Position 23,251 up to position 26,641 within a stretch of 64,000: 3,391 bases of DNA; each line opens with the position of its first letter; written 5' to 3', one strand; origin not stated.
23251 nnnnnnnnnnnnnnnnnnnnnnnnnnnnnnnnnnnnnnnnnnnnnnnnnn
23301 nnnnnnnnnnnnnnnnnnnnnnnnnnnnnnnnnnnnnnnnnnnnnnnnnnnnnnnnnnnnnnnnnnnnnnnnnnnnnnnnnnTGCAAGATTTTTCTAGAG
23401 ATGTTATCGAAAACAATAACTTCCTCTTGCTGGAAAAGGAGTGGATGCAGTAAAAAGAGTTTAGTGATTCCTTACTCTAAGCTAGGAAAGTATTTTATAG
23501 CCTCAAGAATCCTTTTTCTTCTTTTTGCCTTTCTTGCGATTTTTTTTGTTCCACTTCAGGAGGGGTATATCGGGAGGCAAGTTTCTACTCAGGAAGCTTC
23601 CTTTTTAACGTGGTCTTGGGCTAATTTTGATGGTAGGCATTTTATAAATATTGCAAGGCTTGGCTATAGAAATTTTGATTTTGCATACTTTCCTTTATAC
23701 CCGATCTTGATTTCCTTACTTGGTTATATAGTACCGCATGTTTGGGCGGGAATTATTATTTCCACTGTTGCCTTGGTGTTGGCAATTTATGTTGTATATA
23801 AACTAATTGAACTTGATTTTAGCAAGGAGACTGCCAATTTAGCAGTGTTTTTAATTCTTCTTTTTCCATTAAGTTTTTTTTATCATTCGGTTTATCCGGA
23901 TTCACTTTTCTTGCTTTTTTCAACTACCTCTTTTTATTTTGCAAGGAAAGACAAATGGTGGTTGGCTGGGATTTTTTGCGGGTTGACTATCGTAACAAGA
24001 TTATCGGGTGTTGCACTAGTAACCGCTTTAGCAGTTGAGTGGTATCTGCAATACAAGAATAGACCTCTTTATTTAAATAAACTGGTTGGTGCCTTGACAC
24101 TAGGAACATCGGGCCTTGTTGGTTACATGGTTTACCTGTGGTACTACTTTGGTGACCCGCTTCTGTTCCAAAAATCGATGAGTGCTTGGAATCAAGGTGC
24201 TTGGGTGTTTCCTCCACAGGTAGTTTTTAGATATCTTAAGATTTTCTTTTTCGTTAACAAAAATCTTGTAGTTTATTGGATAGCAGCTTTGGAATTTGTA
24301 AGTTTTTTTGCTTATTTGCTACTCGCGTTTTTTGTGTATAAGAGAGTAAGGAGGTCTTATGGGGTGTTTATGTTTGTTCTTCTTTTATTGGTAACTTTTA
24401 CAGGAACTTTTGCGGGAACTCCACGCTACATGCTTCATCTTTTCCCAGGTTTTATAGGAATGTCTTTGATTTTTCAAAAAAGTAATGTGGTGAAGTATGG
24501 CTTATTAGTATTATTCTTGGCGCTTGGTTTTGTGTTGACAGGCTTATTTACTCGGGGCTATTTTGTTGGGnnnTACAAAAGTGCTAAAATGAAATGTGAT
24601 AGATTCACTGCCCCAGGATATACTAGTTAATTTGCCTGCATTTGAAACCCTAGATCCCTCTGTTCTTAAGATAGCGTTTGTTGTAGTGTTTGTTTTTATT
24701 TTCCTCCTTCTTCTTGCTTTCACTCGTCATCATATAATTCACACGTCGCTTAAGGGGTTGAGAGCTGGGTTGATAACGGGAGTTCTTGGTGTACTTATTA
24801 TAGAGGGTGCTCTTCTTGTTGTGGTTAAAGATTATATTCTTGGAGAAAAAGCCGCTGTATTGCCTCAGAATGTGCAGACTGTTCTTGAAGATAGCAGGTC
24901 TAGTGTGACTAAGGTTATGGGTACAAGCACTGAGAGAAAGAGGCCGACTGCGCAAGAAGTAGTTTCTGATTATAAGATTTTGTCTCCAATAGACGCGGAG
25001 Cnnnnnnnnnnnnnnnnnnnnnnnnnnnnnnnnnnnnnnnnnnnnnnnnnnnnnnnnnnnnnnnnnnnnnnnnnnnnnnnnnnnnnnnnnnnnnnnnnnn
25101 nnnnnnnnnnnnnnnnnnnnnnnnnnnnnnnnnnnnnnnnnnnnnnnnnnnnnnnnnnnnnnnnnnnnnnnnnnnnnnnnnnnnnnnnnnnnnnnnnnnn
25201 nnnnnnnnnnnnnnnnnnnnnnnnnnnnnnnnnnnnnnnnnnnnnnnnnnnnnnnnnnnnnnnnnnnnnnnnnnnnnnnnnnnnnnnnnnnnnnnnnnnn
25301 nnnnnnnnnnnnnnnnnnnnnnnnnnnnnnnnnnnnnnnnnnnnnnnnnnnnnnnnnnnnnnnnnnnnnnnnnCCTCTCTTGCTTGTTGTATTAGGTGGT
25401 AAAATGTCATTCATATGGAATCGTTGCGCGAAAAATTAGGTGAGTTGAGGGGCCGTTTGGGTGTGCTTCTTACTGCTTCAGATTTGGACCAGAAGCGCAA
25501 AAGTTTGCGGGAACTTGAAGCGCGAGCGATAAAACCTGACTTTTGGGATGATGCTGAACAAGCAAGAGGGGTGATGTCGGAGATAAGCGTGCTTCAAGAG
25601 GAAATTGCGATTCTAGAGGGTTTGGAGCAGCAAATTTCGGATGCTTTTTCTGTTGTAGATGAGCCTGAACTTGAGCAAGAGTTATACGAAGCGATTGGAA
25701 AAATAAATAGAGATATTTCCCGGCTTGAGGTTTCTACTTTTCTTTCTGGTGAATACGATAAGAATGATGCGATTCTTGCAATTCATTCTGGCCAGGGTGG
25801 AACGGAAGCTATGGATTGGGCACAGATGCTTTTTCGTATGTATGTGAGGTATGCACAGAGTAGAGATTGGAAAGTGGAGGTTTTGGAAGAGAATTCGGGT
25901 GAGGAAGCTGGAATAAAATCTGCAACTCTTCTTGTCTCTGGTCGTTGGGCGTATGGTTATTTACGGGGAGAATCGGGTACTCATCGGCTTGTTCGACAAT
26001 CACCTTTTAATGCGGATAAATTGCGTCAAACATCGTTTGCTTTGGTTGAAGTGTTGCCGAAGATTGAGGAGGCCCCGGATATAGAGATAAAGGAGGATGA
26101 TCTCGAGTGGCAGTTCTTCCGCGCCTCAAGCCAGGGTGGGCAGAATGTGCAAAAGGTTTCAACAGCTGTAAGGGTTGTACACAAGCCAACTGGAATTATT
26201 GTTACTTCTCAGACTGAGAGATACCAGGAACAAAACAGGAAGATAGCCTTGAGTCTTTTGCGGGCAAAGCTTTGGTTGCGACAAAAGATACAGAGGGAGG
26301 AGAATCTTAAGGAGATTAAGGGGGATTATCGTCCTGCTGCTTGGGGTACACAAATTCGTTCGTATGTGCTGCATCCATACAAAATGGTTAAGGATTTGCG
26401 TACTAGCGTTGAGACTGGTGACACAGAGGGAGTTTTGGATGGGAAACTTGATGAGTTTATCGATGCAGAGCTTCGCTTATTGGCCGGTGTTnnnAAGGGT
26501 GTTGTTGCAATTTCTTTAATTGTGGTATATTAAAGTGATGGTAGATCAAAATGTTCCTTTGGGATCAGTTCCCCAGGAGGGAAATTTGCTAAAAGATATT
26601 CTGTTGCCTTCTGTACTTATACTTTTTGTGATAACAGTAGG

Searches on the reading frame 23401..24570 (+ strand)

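Call 38: search_protein_families(library=pfam, proteins=[window:23401-24570:+], max_evalue=0.001)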
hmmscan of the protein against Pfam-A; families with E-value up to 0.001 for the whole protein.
window:23401-24570:+ (390 aa): 1 family
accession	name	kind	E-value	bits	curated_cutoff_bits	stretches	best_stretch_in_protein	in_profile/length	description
PF13231.12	PMT_2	-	8.1e-07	29.8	26.1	1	98-243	4-155/160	Dolichyl-phosphate-mannose-protein mannosyltransferase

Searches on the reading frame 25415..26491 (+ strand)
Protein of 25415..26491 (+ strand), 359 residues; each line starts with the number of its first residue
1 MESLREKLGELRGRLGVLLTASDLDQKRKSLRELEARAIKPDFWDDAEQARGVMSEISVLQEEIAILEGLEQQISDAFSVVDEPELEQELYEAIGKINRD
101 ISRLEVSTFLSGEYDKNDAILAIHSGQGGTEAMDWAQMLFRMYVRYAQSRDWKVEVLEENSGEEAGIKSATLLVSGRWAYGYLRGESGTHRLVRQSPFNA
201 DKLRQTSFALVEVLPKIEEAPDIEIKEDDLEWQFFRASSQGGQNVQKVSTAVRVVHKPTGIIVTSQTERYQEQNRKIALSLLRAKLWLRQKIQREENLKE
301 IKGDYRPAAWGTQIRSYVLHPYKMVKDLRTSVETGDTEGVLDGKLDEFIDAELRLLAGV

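Call 27: search_protein_families(library=pfam, proteins=[window:25415-26491:+], max_evalue=0.001)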
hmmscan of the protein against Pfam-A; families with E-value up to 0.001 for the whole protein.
window:25415-26491:+ (359 aa): 2 families
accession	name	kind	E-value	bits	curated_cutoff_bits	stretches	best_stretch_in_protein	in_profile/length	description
PF03462.23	PCRF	-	4.2e-51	174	24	1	29-211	3-194/194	PCRF domain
PF00472.26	RF-1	-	1.4e-33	115.8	35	1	222-329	4-116/116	RF-1 domain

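Call 30: search_protein_families(library=ncbifam, proteins=[window:25415-26491:+], max_evalue=0.001)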
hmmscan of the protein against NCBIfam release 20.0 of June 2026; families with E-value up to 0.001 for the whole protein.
window:25415-26491:+ (359 aa): 5 families
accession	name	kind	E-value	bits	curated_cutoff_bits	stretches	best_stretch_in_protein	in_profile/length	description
TIGR00020.2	prfB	exception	2.1e-130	434.9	370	1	11-354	4-353/353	peptide chain release factor 2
NF001859.2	PRK00591.1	equivalog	8.3e-62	209.3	400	1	25-351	2-337/347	peptide chain release factor 1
TIGR00019.1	prfA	equivalog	3.7e-61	207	423.25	1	23-351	9-345/361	peptide chain release factor 1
TIGR03072.1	release_prfH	equivalog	1.8e-29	102.7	166.65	1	121-298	3-176/200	peptide chain release factor H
NF006718.0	PRK09256.1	equivalog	1.6e-12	47.3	100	1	220-255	7-42/140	alternative ribosome rescue aminoacyl-tRNA hydrolase ArfB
